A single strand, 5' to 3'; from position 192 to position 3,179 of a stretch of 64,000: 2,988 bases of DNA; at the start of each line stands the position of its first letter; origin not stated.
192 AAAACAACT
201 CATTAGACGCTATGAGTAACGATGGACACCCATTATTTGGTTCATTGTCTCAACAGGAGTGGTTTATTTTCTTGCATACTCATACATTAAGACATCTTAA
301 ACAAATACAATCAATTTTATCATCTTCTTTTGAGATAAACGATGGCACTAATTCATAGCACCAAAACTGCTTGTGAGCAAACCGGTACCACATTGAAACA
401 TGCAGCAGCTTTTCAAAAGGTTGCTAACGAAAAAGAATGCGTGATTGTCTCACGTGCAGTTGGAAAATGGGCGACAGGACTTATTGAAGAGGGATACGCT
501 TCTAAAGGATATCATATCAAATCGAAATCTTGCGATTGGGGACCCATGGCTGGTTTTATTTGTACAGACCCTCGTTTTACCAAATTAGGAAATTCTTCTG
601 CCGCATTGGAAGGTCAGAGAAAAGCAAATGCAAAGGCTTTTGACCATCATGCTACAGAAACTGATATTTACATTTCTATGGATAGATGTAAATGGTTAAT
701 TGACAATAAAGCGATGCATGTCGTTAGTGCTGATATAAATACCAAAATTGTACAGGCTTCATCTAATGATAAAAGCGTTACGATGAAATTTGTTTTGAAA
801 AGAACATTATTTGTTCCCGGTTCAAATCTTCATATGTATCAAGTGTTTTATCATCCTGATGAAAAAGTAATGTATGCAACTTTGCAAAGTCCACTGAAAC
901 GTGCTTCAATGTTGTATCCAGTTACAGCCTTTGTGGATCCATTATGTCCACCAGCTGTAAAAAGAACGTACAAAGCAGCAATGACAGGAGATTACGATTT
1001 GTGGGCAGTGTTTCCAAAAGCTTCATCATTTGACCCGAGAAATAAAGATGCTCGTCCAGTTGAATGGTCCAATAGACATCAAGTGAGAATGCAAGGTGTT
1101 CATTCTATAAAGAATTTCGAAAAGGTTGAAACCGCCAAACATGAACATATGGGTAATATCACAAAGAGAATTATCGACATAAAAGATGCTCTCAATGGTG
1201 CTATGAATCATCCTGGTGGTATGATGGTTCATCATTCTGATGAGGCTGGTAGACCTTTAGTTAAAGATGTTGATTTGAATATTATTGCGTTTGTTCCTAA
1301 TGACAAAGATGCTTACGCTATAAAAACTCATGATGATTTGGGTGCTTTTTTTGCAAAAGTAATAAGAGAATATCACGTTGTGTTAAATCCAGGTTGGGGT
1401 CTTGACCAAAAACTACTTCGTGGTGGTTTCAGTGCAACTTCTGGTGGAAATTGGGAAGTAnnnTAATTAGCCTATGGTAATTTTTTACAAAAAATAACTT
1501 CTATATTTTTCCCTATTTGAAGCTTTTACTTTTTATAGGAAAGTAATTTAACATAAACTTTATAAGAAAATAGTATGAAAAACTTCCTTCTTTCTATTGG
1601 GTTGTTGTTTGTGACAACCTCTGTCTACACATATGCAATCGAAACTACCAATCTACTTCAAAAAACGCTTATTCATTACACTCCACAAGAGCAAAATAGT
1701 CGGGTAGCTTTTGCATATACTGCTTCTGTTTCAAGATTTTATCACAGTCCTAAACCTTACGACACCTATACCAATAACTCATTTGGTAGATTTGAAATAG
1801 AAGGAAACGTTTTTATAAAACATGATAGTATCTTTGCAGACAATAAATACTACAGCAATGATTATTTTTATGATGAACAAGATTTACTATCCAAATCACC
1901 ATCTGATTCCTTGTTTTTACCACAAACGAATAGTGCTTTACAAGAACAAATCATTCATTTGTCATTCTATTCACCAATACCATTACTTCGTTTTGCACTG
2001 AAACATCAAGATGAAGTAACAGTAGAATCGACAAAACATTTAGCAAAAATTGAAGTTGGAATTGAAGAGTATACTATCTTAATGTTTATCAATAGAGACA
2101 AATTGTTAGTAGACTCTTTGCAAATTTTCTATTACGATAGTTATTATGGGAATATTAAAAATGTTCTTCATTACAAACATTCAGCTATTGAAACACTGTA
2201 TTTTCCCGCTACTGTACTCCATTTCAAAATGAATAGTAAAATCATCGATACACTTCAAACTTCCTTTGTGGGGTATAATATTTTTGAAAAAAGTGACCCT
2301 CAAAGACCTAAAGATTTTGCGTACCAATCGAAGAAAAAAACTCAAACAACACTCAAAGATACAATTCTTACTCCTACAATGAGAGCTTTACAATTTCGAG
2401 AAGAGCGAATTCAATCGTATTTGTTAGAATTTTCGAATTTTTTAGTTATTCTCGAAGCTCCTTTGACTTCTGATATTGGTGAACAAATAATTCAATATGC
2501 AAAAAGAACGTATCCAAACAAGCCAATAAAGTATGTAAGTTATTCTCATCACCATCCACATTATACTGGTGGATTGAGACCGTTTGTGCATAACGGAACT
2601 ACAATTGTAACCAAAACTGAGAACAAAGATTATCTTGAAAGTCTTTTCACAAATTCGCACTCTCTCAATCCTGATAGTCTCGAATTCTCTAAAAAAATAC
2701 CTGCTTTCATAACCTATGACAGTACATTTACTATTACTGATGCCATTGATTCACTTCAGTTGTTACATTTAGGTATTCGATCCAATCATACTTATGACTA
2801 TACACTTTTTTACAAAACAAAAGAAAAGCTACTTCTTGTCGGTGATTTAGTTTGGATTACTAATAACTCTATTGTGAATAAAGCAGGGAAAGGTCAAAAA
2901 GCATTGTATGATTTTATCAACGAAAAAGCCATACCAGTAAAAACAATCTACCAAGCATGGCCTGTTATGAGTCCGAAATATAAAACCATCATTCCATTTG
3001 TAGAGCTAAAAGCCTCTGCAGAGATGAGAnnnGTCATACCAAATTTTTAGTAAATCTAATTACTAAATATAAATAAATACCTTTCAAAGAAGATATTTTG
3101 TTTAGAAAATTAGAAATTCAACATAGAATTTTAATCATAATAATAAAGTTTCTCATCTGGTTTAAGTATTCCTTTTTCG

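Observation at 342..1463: Standalone ExoY / edema-factor-type nucleotidyl cyclase toxin homologue with no obvious secretion partner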

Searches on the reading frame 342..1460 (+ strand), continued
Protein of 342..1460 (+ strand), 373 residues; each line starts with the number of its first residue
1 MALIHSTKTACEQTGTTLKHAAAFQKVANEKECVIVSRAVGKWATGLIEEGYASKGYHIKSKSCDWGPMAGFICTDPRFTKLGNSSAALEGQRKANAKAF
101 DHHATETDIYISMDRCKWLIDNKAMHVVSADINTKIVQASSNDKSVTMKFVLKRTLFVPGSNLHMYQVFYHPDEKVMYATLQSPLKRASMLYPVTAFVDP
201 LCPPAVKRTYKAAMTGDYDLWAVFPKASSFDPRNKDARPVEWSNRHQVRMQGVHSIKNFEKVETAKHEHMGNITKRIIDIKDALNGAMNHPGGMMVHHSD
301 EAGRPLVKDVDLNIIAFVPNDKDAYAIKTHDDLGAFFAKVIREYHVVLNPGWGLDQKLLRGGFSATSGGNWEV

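Call 81: search_protein_families(library=padloc, proteins=[L081:7491-8321:+, L081:8317-8895:+, L081:8913-9509:+, L081:9502-10014:+, L081:14671-15132:-, L081:12790-13257:-], max_evalue=0.01)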
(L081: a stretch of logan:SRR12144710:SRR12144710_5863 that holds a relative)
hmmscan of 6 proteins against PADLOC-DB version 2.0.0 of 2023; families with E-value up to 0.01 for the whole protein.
L081:7491-8321:+ (277 aa): 67 families (the best 25 are shown)
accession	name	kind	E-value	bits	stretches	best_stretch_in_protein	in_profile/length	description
PDLC03353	MTase_II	-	1.4e-96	321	1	20-269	2-255/260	Type II methyltransferase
PDLC03350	MTase_II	-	5.7e-59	198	1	42-271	72-301/312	Type II methyltransferase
PDLC03371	MTase_II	-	7.4e-31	105.6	1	21-270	4-257/260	Type II methyltransferase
PDLC03299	MTase_II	-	1.5e-28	98.2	1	18-266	5-258/296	Type II methyltransferase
PDLC03387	MTase_II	-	1.8e-25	87.7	2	119-268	136-278/289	Type II methyltransferase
PDLC03259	MTase_II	-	2.6e-24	83.8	1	45-268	21-258/423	Type II methyltransferase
PDLC03283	MTase_II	-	3.7e-23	80.3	1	113-268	109-274/352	Type II methyltransferase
PDLC03295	MTase_II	-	9e-23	79.2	2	166-267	168-268/292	Type II methyltransferase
PDLC03320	MTase_II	-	8.5e-22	75.6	2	197-269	206-278/289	Type II methyltransferase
PDLC03260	MTase_II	-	2.1e-19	67.6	1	118-265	167-307/349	Type II methyltransferase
PDLC03363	MTase_II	-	6.9e-19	66.3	1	179-271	29-124/294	Type II methyltransferase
PDLC03246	MTase_II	-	3.5e-17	60.6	1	34-261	121-362/376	Type II methyltransferase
PDLC03714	oMTase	-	4.5e-16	57.1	1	200-267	192-259/279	orphan methyltransferase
PDLC03229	MTase_II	-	1.1e-14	52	1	36-269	189-404/436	Type II methyltransferase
PDLC03376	MTase_II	-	3e-14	51.4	2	21-152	102-234/249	Type II methyltransferase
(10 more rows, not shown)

L081:8317-8895:+ (193 aa): 11 families
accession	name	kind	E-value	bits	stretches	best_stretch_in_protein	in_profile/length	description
PDLC03418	REase_II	-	4e-07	27.5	1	60-143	288-371/372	Type II restriction enzyme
PDLC00332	PtuB1|PtuB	-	3.1e-05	21.9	1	84-153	36-104/212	Unknown function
PDLC03478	REase_II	-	7.1e-05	20.6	1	82-142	96-159/219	Type II restriction enzyme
PDLC00314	PtuB1|PtuB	-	0.00025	19.2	1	85-151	36-102/156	Unknown function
PDLC02859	DpdF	-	0.00042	16.9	1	89-136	1-47/545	DpdF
PDLC00346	PtuB1|PtuB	-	0.0012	16.9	1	85-141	38-93/214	Unknown function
PDLC00350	PtuB1|PtuB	-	0.0013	16.7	1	79-145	33-103/224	Unknown function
PDLC00337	PtuB1|PtuB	-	0.0021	15.9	1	77-159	37-119/216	Unknown function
PDLC00352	PtuB1|PtuB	-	0.0024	15.6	1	76-143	27-98/206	Unknown function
PDLC00326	PtuB1|PtuB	-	0.0048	14.8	0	84-138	34-88/197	Unknown function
PDLC02242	AbiEi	-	0.0084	13.8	0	34-72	19-56/207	AbiEi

L081:8913-9509:+ (199 aa): 0 families

L081:9502-10014:+ (171 aa): 0 families

L081:14671-15132:- (153 aa): 0 families

L081:12790-13257:- (155 aa): 0 families

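Call 83: search_protein_families(library=padloc, alignment_id=A3, max_evalue=0.00001)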
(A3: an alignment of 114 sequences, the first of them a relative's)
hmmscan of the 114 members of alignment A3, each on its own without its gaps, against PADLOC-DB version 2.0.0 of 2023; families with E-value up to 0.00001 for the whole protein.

A. member 1, L004:7406-7756:- (117 aa): 0 families

B. families by the number of members that match (of 114 scanned): 20 families
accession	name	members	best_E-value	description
PDLC04135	mad3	1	1.4e-48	mads_3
PDLC03014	subtilase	1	1.7e-18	-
PDLC02980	AriA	1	1.2e-16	-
PDLC02012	SAVED5--SAVED_TIR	1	9.8e-14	-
PDLC04134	mad2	1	3.5e-11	mads_2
PDLC04140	mad8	1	2.1e-10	mads_8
PDLC02421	Aga_TIR-PNTD1-PNTD2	1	1.5e-09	Class I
PDLC04781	PDC-M71B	1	1.8e-09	-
PDLC05062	PDC-S66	1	6.1e-09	-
PDLC00434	ThsB1|ThsB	1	1.5e-08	TIR-like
PDLC00290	PtuA1|PtuA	1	2.6e-08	AAA ATPase domain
PDLC00436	ThsB1|ThsB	1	4.9e-08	TIR-like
PDLC00426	ThsB1|ThsB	1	6.7e-08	TIR-like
PDLC02403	Aga_TIR-PNTD1-PNTD2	1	8.2e-08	Class I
PDLC00425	ThsB1|ThsB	1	9.3e-08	TIR-like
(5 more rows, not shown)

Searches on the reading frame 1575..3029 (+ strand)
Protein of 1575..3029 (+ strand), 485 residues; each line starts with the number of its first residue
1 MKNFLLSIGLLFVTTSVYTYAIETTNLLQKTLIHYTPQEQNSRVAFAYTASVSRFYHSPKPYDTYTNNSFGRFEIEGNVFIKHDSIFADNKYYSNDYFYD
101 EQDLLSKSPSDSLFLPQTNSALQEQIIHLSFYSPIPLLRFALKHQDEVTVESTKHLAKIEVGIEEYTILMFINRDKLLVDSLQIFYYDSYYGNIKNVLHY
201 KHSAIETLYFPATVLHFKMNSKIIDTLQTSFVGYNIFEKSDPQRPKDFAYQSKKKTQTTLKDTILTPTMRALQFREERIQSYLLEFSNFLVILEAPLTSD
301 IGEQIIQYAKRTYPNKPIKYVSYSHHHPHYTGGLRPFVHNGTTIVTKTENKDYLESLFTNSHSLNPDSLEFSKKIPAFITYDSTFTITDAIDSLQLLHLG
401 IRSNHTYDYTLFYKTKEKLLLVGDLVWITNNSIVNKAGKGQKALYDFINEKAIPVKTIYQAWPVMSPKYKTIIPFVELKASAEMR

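Call 3: search_protein_families(library=pfam, proteins=[window:1575-3029:+], max_evalue=1)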
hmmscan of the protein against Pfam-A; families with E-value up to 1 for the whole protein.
window:1575-3029:+ (485 aa): 1 family
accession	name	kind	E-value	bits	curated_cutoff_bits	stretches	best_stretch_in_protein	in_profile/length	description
PF00753.33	Lactamase_B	-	3.6e-06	27.5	22.7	1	280-453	7-178/196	Metallo-beta-lactamase superfamily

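Call 34: search_protein_families(library=padloc, proteins=[window:1575-3029:+], max_evalue=0.01)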
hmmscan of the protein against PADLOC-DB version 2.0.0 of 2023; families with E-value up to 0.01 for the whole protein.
window:1575-3029:+ (485 aa): 0 families
